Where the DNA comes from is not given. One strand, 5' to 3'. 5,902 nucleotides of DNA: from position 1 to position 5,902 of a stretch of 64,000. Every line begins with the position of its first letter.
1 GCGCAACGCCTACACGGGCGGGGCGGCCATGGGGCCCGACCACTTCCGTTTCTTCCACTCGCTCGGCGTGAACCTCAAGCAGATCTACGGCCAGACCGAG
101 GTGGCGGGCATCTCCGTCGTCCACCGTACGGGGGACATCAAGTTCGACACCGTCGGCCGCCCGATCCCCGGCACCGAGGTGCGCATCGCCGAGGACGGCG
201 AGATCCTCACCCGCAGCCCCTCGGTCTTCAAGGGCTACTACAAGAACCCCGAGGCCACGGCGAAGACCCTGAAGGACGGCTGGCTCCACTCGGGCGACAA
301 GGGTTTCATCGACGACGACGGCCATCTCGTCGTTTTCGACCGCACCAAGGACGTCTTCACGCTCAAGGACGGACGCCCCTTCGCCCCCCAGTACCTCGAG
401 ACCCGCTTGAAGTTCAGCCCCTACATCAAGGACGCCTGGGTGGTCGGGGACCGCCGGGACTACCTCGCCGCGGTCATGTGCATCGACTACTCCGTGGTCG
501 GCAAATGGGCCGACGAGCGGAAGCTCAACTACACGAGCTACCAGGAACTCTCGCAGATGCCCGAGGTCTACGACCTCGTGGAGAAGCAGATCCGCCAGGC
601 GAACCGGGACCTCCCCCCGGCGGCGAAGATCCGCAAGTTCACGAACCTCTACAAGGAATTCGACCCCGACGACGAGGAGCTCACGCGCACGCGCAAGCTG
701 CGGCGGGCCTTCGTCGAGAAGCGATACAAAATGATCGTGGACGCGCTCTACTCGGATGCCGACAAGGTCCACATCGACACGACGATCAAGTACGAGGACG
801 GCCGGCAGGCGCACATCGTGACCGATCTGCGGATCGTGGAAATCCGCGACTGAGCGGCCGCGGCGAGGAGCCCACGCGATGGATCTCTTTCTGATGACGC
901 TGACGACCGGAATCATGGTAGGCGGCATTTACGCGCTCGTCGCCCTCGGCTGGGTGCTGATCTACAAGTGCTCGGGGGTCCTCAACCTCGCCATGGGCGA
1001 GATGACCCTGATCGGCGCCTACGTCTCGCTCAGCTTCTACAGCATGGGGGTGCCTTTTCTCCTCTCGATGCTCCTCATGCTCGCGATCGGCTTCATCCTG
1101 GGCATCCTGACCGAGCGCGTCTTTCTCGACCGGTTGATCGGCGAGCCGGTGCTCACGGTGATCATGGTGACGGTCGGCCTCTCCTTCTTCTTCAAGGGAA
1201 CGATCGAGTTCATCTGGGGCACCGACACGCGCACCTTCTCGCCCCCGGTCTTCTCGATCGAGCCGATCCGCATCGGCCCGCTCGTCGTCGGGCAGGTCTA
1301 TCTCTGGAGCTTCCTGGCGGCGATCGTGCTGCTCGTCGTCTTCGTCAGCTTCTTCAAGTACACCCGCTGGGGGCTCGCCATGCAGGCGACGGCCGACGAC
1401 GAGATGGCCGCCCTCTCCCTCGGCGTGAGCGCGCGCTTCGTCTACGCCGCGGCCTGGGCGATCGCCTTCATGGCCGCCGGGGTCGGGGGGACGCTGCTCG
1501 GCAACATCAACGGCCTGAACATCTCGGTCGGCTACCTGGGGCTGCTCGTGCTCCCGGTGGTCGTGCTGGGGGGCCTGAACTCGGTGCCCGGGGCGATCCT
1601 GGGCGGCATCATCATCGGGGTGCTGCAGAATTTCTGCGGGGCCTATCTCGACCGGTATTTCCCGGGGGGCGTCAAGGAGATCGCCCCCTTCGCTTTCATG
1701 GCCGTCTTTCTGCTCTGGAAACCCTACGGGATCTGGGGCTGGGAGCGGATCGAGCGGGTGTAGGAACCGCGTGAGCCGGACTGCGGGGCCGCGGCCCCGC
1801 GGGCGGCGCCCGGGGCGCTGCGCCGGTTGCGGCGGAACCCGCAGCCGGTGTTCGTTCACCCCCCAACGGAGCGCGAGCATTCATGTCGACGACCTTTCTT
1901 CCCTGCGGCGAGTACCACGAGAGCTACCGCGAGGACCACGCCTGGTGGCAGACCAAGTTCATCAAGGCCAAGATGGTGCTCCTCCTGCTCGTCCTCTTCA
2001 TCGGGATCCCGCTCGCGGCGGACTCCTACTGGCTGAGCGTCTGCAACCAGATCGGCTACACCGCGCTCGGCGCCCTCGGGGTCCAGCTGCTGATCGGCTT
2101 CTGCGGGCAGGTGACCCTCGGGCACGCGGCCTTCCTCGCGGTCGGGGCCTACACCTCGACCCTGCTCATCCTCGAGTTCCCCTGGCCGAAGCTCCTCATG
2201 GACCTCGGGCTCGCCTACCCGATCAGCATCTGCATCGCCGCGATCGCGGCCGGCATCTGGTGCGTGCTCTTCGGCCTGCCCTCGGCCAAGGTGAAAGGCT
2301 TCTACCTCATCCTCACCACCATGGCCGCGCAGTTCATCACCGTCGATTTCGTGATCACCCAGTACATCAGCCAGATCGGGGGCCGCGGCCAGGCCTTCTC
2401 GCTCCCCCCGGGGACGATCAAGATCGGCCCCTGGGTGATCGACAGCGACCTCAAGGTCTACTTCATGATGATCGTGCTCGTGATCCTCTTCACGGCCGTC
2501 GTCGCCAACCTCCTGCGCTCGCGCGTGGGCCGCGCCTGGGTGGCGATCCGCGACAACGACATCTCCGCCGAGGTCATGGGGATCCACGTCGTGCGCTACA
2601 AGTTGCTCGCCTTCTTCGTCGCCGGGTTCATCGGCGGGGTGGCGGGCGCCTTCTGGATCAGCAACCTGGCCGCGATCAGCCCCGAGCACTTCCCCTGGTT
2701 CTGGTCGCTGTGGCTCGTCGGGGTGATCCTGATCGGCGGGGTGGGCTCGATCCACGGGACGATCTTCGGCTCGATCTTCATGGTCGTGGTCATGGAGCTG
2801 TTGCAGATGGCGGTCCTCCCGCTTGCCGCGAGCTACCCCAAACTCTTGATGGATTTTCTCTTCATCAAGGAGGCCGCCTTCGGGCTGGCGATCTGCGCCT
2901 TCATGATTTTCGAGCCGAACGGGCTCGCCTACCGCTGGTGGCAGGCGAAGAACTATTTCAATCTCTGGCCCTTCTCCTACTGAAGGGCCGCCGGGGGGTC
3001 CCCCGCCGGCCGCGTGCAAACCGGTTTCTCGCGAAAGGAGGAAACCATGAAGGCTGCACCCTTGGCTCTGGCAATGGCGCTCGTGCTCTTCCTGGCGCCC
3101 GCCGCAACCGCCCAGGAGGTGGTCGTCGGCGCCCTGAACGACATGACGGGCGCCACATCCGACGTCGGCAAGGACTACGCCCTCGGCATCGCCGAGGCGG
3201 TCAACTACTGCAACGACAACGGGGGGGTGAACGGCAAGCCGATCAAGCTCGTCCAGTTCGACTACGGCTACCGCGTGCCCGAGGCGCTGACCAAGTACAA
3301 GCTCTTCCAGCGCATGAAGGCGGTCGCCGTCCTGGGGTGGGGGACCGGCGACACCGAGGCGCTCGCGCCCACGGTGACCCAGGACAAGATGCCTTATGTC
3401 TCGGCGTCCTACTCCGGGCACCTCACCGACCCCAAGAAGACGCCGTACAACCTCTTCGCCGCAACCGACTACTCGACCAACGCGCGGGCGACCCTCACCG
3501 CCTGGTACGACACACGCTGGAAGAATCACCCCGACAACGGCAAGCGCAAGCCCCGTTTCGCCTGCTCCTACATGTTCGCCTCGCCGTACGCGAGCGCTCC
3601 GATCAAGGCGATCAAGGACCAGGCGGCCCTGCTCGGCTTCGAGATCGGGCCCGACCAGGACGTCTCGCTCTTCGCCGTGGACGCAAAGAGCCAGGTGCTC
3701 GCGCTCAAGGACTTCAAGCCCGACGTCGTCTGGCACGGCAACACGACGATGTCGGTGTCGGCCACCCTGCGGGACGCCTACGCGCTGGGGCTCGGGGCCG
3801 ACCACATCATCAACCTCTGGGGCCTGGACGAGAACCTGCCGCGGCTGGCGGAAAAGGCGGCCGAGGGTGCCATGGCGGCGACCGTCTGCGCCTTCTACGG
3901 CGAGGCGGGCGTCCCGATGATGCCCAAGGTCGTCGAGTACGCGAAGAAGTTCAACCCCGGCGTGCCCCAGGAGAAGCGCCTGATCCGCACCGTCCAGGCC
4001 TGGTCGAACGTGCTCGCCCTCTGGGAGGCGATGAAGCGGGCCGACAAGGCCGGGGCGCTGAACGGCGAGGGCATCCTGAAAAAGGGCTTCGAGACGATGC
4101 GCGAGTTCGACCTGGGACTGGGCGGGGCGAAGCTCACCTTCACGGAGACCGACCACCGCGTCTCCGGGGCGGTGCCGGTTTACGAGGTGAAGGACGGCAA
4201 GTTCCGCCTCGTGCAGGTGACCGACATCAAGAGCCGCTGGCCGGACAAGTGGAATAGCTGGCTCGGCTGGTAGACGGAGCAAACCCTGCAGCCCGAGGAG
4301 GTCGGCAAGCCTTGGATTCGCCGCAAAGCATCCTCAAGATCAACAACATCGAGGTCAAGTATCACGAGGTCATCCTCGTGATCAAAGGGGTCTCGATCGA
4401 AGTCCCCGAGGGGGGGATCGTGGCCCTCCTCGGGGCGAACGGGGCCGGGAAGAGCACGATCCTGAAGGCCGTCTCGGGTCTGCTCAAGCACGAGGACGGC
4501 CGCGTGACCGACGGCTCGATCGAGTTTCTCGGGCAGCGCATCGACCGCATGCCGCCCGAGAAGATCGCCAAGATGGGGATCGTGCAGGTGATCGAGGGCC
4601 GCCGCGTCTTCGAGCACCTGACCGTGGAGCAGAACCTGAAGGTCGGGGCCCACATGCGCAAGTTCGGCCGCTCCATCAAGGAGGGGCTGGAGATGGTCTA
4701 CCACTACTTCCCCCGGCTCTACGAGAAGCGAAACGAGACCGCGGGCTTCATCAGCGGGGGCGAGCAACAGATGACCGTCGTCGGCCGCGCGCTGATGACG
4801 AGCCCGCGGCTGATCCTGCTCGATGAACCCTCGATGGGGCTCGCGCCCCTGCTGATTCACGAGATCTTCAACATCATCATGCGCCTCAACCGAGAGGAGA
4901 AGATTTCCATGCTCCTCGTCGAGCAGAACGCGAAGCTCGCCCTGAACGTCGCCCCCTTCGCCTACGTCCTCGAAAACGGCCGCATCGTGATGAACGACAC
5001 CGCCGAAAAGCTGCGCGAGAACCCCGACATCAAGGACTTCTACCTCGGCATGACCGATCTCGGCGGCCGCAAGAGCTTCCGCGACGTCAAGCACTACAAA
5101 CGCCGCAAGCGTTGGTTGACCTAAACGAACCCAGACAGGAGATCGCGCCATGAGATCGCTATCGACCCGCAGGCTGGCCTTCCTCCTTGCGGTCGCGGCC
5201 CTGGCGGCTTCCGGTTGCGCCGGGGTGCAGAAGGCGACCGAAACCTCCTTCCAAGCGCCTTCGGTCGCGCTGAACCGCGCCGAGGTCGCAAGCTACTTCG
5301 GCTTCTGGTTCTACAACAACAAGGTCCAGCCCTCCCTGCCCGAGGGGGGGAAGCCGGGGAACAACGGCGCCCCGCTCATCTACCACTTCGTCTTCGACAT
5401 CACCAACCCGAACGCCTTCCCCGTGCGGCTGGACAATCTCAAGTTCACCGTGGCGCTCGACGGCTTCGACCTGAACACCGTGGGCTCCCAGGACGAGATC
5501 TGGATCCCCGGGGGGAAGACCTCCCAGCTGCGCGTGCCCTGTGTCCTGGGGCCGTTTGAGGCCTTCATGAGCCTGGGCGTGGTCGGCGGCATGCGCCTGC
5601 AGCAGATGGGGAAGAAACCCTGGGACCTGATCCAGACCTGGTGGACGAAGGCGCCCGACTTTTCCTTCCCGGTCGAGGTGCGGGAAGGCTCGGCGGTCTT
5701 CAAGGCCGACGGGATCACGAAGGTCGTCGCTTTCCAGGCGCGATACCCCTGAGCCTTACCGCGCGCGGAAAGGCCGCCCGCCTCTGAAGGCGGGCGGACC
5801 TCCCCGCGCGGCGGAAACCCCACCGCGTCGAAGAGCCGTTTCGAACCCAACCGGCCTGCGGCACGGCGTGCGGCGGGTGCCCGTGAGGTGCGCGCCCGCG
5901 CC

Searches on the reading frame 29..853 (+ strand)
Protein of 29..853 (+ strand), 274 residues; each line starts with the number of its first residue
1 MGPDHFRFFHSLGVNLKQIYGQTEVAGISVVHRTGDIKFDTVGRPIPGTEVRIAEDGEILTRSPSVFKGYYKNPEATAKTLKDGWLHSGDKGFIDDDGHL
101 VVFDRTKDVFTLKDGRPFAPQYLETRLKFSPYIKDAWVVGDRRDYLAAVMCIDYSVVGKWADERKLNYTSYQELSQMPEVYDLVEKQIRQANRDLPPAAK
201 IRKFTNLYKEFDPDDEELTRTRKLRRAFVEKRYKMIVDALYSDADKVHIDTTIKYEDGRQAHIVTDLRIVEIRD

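Call 42: search_protein_families(library=pfam, proteins=[window:29-853:+], max_evalue=0.00001)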
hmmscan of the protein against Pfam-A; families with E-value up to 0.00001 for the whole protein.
window:29-853:+ (274 aa): 2 families
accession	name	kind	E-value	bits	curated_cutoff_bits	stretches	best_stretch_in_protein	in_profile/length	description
PF00501.34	AMP-binding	-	2.4e-11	43.5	29.9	1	2-71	299-384/384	AMP-binding enzyme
PF23562.2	AMP-binding_C_3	-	1.3e-10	42.2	20.8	1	108-244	2-123/124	AMP-binding enzyme C-terminal domain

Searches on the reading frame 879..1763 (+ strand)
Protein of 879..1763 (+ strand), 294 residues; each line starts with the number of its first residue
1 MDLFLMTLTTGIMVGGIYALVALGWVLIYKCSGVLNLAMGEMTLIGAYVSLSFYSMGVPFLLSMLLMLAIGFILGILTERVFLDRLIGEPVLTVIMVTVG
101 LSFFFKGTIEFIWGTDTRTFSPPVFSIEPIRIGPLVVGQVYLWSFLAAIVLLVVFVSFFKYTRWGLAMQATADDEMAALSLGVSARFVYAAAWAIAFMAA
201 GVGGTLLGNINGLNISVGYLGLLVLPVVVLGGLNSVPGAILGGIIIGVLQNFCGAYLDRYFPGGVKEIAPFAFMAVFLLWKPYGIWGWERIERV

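Call 42: search_protein_families(library=pfam, proteins=[window:879-1763:+], max_evalue=0.00001)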
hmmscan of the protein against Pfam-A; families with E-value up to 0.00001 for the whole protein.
window:879-1763:+ (294 aa): 1 family
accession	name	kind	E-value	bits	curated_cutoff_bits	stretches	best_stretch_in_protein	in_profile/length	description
PF02653.21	BPD_transp_2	-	5.4e-29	101.6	26.8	1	9-262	3-253/269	Branched-chain amino acid transport system / permease component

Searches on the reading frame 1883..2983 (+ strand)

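Call 42: search_protein_families(library=pfam, proteins=[window:1883-2983:+], max_evalue=0.00001)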
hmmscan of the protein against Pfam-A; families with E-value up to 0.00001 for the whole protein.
window:1883-2983:+ (366 aa): 1 family
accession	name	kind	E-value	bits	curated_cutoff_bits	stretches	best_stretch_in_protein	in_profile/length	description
PF02653.21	BPD_transp_2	-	9.2e-38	130.4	26.8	1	52-324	4-262/269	Branched-chain amino acid transport system / permease component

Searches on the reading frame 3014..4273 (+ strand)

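Call 42: search_protein_families(library=pfam, proteins=[window:3014-4273:+], max_evalue=0.00001)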
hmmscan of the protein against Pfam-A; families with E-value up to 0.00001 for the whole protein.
window:3014-4273:+ (419 aa): 1 family
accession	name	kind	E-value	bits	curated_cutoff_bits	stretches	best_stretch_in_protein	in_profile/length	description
PF13458.12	Peripla_BP_6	-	1e-46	160.7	31.7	1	36-396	2-343/343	Periplasmic binding protein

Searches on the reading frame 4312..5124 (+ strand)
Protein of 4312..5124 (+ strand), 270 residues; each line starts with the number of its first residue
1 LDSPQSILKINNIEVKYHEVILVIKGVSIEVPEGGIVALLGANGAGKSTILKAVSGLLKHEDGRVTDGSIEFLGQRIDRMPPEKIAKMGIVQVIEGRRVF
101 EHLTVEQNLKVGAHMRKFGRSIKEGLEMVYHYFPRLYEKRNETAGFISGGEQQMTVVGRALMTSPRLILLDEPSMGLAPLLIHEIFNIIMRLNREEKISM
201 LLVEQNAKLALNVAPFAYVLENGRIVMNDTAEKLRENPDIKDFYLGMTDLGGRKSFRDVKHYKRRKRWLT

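Call 42: search_protein_families(library=pfam, proteins=[window:4312-5124:+], max_evalue=0.00001)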
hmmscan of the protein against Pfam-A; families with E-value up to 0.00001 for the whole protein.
window:4312-5124:+ (270 aa): 3 families
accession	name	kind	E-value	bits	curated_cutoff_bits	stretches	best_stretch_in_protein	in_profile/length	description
PF00005.33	ABC_tran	-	5e-24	85.9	25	1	25-174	2-136/137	ABC transporter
PF13304.12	AAA_21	-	8.3e-10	39.6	27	0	36-75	1-47/304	AAA domain, putative AbiEii toxin, Type IV TA system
PF13476.12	AAA_23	-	8.9e-06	26.9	27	0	25-69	11-54/201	AAA domain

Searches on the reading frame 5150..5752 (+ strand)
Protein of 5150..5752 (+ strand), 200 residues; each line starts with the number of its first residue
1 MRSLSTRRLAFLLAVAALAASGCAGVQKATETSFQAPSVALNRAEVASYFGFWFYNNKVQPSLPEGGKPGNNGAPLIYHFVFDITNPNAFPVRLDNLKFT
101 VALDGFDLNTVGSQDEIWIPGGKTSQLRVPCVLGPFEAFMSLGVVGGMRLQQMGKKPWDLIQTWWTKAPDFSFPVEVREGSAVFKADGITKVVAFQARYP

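Call 42: search_protein_families(library=pfam, proteins=[window:5150-5752:+], max_evalue=0.00001)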
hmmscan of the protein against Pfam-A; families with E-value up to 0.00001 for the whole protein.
window:5150-5752:+ (200 aa): 1 family
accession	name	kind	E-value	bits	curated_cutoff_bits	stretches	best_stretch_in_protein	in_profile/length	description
PF03168.19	LEA_2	-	3.9e-07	30.9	25.4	1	82-138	2-58/98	Late embryogenesis abundant protein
